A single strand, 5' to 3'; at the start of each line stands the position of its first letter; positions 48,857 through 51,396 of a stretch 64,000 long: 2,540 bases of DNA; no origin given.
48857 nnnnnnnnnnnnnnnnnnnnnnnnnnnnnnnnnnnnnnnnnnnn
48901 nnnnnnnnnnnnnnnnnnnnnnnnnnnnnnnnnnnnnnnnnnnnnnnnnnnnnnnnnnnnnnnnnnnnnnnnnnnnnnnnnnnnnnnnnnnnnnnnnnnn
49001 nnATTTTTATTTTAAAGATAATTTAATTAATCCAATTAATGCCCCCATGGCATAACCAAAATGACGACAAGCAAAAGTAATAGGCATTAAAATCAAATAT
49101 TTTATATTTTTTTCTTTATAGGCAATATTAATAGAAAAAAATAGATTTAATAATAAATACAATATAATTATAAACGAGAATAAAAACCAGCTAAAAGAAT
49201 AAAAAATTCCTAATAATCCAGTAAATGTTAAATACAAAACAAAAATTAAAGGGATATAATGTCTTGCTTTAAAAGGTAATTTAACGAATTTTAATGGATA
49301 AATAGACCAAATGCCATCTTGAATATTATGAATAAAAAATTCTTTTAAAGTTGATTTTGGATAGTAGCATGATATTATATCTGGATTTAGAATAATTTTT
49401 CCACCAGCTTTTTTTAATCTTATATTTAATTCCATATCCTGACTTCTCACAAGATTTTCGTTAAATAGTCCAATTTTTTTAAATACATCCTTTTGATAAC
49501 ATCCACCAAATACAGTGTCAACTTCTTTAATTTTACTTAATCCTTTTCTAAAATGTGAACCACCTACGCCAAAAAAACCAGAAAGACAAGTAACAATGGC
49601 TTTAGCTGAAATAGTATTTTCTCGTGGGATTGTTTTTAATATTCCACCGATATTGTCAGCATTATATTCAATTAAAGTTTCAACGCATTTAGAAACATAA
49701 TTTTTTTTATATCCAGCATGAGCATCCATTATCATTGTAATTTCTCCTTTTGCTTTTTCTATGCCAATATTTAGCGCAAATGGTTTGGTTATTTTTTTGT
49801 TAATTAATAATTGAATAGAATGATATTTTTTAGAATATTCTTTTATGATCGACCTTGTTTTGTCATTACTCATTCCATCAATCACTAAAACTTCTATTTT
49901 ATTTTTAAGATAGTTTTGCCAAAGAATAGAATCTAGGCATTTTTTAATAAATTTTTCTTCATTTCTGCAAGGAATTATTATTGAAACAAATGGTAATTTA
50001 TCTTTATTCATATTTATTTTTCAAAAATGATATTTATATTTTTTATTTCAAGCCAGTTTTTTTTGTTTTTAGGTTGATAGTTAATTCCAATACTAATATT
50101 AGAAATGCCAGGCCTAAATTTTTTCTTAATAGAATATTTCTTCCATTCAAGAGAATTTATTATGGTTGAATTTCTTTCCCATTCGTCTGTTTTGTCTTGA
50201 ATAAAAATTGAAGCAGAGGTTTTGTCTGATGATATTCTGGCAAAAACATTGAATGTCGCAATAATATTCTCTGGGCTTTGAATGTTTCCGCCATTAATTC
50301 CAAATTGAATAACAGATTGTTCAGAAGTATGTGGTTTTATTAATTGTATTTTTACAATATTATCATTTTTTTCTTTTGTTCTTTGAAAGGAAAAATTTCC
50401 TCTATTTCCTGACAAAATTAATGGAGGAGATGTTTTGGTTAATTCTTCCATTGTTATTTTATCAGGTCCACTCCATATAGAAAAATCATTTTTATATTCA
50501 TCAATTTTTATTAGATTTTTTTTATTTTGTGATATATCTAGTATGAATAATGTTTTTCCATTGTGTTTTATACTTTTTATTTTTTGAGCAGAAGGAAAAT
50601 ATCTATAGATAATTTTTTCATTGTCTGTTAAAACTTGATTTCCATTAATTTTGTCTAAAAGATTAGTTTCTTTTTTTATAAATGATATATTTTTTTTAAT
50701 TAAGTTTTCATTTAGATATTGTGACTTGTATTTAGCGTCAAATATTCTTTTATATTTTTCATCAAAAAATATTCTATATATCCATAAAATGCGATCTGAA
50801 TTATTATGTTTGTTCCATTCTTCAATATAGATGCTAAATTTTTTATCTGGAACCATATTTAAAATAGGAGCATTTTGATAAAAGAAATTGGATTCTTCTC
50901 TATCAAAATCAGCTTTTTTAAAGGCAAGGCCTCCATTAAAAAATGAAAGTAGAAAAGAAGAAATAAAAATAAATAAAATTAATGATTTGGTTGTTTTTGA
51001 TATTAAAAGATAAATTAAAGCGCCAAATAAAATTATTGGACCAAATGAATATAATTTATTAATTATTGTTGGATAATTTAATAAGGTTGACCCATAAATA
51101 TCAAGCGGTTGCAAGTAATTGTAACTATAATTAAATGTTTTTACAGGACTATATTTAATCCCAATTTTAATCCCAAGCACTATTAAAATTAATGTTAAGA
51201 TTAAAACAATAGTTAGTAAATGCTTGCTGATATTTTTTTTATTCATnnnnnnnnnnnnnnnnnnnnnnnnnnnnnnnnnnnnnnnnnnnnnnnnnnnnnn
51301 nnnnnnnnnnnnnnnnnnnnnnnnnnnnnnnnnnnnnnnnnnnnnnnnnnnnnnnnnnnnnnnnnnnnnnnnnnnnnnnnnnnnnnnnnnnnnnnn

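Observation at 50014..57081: Second lipid-linked glycosylation route: ArnC/GtrB-like Und-P-sugar synthase plus a GT-C glycosyltransferase (possibly split into a TM core and a periplasmic partner)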

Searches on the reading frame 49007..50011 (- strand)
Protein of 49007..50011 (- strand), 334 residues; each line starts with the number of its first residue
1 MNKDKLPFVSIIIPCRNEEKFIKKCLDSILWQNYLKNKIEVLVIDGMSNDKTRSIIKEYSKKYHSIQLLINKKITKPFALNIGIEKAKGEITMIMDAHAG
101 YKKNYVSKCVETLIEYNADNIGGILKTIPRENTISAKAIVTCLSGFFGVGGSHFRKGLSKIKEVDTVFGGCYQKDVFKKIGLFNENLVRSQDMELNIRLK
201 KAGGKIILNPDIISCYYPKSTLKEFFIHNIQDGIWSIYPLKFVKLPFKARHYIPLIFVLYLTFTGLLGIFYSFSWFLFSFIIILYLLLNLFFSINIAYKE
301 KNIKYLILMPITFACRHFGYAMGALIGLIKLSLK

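Call 4: search_protein_families(library=pfam, proteins=[window:49007-50011:-], max_evalue=0.1)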
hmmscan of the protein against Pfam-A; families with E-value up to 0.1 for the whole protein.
window:49007-50011:- (334 aa): 6 families
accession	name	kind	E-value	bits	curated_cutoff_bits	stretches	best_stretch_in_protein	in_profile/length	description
PF00535.33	Glycos_transf_2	-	1.6e-25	90.4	23.3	1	10-141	1-131/168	Glycosyl transferase family 2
PF13641.12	Glyco_tranf_2_3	-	9.7e-13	49.1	27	1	9-226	3-221/230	Glycosyltransferase like family 2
PF10111.15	Glyco_tranf_2_2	-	9.8e-07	29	27.3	1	10-98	1-91/276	Glycosyltransferase like family 2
PF13632.12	Glyco_trans_2_3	-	0.0087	16.3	27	1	171-291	78-196/198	Glycosyl transferase family group 2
PF13506.12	Glyco_transf_21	-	0.052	13.4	21.7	1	76-227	18-167/174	Glycosyl transferase family 21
PF13151.12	DUF3990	-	0.055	13.6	32.2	0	154-208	87-141/152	Protein of unknown function (DUF3990)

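Call 5: search_protein_families(library=ncbifam, proteins=[window:49007-50011:-], max_evalue=0.1)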
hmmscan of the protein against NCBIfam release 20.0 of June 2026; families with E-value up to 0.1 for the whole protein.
window:49007-50011:- (334 aa): 25 families
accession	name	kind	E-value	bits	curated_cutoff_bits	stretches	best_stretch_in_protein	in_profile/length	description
NF041875.1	EPS_EpsD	equivalog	9.7e-19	67.9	370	1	9-223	1-214/325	exopolysaccharide biosynthesis glycosyltransferase EpsD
TIGR03937.1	PgaC_IcaA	equivalog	8.3e-18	64.5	422.3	1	2-299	40-327/407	poly-beta-1,6-N-acetyl-D-glucosamine synthase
TIGR04283.1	glyco_like_mftF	equivalog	5.2e-16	58.9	182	1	9-213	1-183/221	TIGR04283 family arsenosugar biosynthesis glycosyltransferase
NF007482.0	PRK10073.1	equivalog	1.1e-14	54.2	423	1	5-193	4-192/334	glycosyltransferase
NF038302.1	EPS_HpsE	equivalog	3.7e-13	49.1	300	1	10-112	4-110/307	hormogonium polysaccharide biosynthesis glycosyltransferase HpsE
NF047683.1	TeichurnBiosyTuaG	equivalog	6e-13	49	400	1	5-113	4-111/252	teichuronic acid biosynthesis protein TuaG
TIGR03965.1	mycofact_glyco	equivalog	4.1e-12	45.7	280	1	3-228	70-292/467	mycofactocin biosynthesis glycosyltransferase MftF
TIGR03111.1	glyc2_xrt_Gpos1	hypoth_equivalog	7.4e-12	44.8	363.95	1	4-307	46-353/439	TIGR03111 family XrtG-associated glycosyltransferase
NF038299.1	EPS_HpsN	equivalog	3.2e-11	42.8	425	1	7-122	1-113/317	hormogonium polysaccharide biosynthesis glycosyltransferase HpsN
NF045692.1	OglycostaseCruG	equivalog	5.4e-11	42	600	1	3-119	37-158/386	2'-O-glycosyltransferase CruG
TIGR03469.1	HpnB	hypoth_equivalog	1.2e-10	41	379.25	1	4-112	41-159/386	hopene-associated glycosyltransferase HpnB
NF050050.1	ProtGlycPglI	equivalog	3.2e-10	39.9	500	1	7-112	2-107/306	GalNAc(5)-diNAcBac-PP-undecaprenol beta-1,3-glucosyltransferase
TIGR04242.1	nodulat_NodC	equivalog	3.9e-10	39.2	550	1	3-134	44-177/395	chitooligosaccharide synthase NodC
NF041394.1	GtaseAglG_Halo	equivalog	7.9e-10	38.5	440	1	9-196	3-187/304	glucosyl-dolichyl phosphate glucuronosyltransferase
NF047588.1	GlcsyltransPgfSStrep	equivalog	1e-08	34.8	500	1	9-111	3-108/308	glycosyltransferase PgfS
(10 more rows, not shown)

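Call 12: search_solved_structures(query=window:49007-50011:-, max_evalue=0.001)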
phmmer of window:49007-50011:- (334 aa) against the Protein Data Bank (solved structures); distinct sequences matched with E-value up to 0.001: 16.
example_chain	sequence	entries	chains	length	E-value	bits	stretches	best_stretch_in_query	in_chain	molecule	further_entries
6p61_A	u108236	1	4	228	1.1e-13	54.3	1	4-118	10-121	Glycosyltransferase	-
5hea_A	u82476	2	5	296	1.2e-11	47.7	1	7-119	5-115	Putative glycosyltransferase (GalT1)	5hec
6yv7_B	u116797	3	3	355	1.6e-11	47.3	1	7-120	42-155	Glycosyl transferase, family 2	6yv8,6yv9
6yv7_A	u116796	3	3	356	1.6e-11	47.3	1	7-120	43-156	Glycosyl transferase, family 2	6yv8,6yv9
8vh7_A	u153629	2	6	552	7e-10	41.9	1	6-117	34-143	Heparosan synthase B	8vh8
8viw_A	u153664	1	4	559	7.1e-10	41.8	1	6-117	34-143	Heparosan synthase B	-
3bcv_A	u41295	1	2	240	2.9e-09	39.8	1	6-101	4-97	Putative glycosyltransferase protein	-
5tze_C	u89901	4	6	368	4.8e-09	39.1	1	10-119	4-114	Glycosyl transferase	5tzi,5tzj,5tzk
5tz8_A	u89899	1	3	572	7.6e-09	38.5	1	10-119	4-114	Glycosyl transferase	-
9omj_A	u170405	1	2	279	4.5e-07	32.7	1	9-111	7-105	Glycosyltransferase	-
9omh_A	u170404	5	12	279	4.6e-07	32.6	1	9-111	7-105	Glycosyltransferase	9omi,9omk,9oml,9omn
9omm_A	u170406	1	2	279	4.6e-07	32.6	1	9-111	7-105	Glycosyltransferase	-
2z87_A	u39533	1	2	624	1.4e-06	31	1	5-107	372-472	Chondroitin synthase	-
2z86_A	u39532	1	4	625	1.4e-06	31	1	5-107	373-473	Chondroitin synthase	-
22ao_A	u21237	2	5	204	0.00037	23.1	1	6-98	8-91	GmaR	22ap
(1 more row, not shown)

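Call 60: search_solved_structures(query=A5, max_evalue=0.0001)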
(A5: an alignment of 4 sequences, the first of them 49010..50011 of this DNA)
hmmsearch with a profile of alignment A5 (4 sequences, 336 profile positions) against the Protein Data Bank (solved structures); distinct sequences matched with E-value up to 0.0001: 28.
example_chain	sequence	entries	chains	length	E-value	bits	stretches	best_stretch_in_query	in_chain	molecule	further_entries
6p61_A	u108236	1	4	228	8.3e-21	78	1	4-114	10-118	Glycosyltransferase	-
8vh7_A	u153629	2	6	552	5.5e-18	68.7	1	5-114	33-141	Heparosan synthase B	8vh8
8viw_A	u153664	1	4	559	5.8e-18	68.6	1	5-114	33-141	Heparosan synthase B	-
5hea_A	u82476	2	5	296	2.6e-17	66.5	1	7-118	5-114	Putative glycosyltransferase (GalT1)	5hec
6yv7_B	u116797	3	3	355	1.1e-16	64.4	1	6-117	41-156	Glycosyl transferase, family 2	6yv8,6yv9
6yv7_A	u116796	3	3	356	1.1e-16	64.4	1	6-117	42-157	Glycosyl transferase, family 2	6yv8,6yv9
3bcv_A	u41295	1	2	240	1.7e-15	60.5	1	7-130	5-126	Putative glycosyltransferase protein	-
5tze_C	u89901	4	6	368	1.7e-14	57.3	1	8-119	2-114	Glycosyl transferase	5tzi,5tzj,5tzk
5tz8_A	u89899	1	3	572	2.2e-14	56.8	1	8-119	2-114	Glycosyl transferase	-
2z87_A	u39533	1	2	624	6.8e-14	55.3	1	5-113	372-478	Chondroitin synthase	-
2z86_A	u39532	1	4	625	6.8e-14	55.3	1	5-113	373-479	Chondroitin synthase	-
9omm_A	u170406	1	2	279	9.5e-11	44.9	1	9-108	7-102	Glycosyltransferase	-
9omh_A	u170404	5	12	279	9.5e-11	44.9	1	9-108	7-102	Glycosyltransferase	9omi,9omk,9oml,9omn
9omj_A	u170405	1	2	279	9.9e-11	44.9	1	9-108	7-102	Glycosyltransferase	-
6h1j_A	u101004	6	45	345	1.3e-09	41.2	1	6-123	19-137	Probable ss-1,3-N-acetylglucosaminyltransferase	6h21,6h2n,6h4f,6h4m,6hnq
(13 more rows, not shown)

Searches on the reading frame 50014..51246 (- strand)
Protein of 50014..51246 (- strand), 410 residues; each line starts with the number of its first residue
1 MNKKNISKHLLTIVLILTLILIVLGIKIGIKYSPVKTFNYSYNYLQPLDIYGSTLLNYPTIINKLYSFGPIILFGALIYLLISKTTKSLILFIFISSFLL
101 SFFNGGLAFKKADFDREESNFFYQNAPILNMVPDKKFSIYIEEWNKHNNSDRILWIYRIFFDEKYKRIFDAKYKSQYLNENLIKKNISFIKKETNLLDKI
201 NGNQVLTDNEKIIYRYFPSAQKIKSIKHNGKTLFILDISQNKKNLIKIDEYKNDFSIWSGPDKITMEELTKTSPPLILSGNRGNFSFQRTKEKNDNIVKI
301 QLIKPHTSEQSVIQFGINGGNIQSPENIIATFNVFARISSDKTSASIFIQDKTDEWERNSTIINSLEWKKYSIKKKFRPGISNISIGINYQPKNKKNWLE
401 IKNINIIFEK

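Call 4: search_protein_families(library=pfam, proteins=[window:50014-51246:-], max_evalue=0.1)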
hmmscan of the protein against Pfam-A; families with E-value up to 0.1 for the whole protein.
window:50014-51246:- (410 aa): 0 families

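Call 5: search_protein_families(library=ncbifam, proteins=[window:50014-51246:-], max_evalue=0.1)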
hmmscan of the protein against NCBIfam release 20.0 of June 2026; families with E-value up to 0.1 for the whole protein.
window:50014-51246:- (410 aa): 0 families

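Call 9: find_homologous_proteins(query=window:50014-51246:-)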
Query window:50014-51246:- (410 aa): 2 proteins with E <= 0.001 among 8000 candidates.
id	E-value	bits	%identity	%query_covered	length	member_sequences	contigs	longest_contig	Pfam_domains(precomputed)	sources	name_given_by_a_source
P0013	7.0e-103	363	45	92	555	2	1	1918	-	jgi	jgi:hypothetical protein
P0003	1.6e-62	230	51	53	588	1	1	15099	PF13231.13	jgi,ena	-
